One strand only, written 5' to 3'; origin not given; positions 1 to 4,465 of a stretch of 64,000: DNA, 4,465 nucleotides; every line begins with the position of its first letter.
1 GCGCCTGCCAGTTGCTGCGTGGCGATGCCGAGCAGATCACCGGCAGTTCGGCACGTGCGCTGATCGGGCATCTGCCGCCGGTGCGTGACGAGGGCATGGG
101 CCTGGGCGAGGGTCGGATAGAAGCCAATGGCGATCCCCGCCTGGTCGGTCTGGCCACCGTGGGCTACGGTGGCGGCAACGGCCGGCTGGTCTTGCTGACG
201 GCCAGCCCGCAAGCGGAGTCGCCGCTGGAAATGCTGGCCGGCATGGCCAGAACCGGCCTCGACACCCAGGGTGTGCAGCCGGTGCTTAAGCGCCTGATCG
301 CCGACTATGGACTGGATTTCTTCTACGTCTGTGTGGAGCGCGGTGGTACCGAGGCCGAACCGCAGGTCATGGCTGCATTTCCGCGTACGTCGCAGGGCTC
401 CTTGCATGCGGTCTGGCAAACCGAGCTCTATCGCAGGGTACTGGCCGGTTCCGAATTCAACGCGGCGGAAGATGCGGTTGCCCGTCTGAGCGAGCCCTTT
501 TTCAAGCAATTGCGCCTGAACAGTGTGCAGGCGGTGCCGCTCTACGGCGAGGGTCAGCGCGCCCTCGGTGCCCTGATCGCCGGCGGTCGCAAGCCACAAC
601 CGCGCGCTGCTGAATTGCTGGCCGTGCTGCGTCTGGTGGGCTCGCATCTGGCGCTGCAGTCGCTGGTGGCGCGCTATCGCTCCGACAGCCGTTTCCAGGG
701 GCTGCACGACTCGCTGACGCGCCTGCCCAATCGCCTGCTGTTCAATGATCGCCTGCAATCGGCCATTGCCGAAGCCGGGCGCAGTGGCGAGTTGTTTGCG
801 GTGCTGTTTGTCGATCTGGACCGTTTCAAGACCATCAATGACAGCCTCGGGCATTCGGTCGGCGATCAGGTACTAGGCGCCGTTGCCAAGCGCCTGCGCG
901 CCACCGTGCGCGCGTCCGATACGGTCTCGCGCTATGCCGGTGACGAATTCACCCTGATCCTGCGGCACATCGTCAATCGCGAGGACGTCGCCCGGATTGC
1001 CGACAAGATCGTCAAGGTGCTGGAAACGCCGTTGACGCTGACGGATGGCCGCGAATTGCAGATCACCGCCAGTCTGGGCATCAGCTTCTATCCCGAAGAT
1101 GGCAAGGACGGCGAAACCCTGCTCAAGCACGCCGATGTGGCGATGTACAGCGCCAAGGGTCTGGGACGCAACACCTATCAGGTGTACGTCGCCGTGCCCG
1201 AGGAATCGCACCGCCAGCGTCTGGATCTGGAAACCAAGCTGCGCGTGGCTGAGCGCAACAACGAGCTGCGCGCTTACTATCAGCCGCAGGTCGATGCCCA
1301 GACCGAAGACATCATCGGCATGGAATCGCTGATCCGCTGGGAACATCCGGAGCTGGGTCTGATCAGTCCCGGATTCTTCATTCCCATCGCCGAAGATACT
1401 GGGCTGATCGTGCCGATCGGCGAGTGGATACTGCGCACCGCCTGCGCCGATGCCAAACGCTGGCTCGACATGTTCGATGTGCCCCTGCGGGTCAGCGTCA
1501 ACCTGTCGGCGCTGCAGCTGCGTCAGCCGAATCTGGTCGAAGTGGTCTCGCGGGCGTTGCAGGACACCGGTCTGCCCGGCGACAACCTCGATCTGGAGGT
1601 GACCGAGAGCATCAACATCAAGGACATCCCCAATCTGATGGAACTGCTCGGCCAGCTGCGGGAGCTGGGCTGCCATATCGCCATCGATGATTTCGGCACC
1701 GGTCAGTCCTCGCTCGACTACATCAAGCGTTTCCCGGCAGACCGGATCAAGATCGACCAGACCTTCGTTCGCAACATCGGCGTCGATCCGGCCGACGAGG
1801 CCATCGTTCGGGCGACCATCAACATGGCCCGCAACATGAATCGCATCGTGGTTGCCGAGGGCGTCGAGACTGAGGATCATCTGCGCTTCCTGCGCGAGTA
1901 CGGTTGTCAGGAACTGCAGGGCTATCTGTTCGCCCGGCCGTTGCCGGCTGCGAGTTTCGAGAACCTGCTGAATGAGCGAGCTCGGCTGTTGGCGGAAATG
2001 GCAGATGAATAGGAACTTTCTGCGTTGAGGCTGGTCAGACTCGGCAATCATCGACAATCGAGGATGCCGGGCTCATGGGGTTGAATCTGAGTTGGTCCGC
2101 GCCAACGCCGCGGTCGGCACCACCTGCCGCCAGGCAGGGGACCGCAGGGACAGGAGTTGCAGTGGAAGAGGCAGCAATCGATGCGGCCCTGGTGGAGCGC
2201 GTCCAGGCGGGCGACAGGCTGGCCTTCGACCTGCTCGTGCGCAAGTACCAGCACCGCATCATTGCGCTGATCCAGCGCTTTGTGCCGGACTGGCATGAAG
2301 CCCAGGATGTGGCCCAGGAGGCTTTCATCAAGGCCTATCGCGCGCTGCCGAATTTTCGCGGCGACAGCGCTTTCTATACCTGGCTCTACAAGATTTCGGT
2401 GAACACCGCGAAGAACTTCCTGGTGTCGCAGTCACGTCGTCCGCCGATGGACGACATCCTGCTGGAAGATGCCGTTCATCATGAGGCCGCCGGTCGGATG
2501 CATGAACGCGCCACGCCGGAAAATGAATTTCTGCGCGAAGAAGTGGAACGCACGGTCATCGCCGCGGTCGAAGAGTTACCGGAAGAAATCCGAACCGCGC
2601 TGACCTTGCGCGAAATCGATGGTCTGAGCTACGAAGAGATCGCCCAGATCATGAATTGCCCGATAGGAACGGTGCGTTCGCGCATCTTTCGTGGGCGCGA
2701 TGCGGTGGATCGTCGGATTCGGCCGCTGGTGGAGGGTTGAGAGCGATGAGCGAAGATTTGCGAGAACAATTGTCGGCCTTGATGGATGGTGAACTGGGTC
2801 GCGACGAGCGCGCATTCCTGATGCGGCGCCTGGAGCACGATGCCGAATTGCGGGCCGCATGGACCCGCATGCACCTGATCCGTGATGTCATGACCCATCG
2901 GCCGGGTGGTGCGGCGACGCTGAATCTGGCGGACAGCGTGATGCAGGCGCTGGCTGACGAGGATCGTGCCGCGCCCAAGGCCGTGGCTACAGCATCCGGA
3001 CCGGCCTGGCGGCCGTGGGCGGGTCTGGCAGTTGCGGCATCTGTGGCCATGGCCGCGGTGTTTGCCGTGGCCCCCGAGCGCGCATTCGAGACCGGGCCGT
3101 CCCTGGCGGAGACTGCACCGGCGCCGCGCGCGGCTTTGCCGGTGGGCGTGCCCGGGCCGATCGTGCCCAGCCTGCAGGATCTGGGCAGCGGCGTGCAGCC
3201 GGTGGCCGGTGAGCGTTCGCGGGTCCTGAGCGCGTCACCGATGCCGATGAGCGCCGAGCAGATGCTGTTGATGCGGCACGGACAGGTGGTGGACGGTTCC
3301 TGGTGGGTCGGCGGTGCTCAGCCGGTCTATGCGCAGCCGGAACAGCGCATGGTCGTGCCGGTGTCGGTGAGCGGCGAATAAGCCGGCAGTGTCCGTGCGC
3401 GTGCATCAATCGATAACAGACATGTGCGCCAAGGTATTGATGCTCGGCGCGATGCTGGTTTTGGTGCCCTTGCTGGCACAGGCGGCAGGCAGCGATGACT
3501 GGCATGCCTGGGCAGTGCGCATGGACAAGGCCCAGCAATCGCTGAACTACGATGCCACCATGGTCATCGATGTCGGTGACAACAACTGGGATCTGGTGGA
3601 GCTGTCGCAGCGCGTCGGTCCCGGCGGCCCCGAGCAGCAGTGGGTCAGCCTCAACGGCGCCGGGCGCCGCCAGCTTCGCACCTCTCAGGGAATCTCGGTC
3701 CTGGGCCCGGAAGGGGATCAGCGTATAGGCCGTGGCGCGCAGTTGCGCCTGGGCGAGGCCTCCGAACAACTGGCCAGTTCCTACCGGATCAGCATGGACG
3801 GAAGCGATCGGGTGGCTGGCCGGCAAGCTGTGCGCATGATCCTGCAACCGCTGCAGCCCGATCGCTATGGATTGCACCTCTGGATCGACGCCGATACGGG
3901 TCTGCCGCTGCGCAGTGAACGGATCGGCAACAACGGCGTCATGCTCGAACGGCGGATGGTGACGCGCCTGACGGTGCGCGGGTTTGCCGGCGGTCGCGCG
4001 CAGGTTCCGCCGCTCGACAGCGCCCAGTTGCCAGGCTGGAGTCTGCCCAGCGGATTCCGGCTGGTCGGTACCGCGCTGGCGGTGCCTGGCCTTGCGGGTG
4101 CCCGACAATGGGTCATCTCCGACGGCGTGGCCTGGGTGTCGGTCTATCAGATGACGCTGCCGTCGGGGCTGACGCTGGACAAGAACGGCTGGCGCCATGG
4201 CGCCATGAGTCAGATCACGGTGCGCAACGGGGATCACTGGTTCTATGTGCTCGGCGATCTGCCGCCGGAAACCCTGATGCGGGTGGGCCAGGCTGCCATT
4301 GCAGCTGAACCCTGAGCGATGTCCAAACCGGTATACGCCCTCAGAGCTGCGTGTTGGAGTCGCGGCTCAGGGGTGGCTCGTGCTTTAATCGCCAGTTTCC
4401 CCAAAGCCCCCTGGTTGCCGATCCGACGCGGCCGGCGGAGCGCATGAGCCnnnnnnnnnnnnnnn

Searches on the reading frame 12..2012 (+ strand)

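Call 93: search_protein_families(library=pfam, proteins=[window:12-2012:+], max_evalue=0.0001)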
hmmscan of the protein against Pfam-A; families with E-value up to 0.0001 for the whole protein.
window:12-2012:+ (666 aa): 2 families
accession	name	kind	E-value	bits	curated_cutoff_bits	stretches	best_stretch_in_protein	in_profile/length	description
PF00563.25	EAL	-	2.9e-71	240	31.3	1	409-643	3-236/236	EAL domain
PF00990.26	GGDEF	-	1.4e-48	165.2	23.8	1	232-387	3-160/161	Diguanylate cyclase, GGDEF domain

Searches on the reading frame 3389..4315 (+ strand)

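Call 93: search_protein_families(library=pfam, proteins=[window:3389-4315:+], max_evalue=0.0001)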
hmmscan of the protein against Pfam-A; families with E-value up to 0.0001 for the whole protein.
window:3389-4315:+ (308 aa): 2 families
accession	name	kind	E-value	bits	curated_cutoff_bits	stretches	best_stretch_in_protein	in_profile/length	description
PF03888.20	MucB_RseB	-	1.1e-30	106.9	22.3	1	39-205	3-168/178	MucB/RseB N-terminal domain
PF17188.9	MucB_RseB_C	-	1.1e-09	38.7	30.1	1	219-301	12-94/97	MucB/RseB C-terminal domain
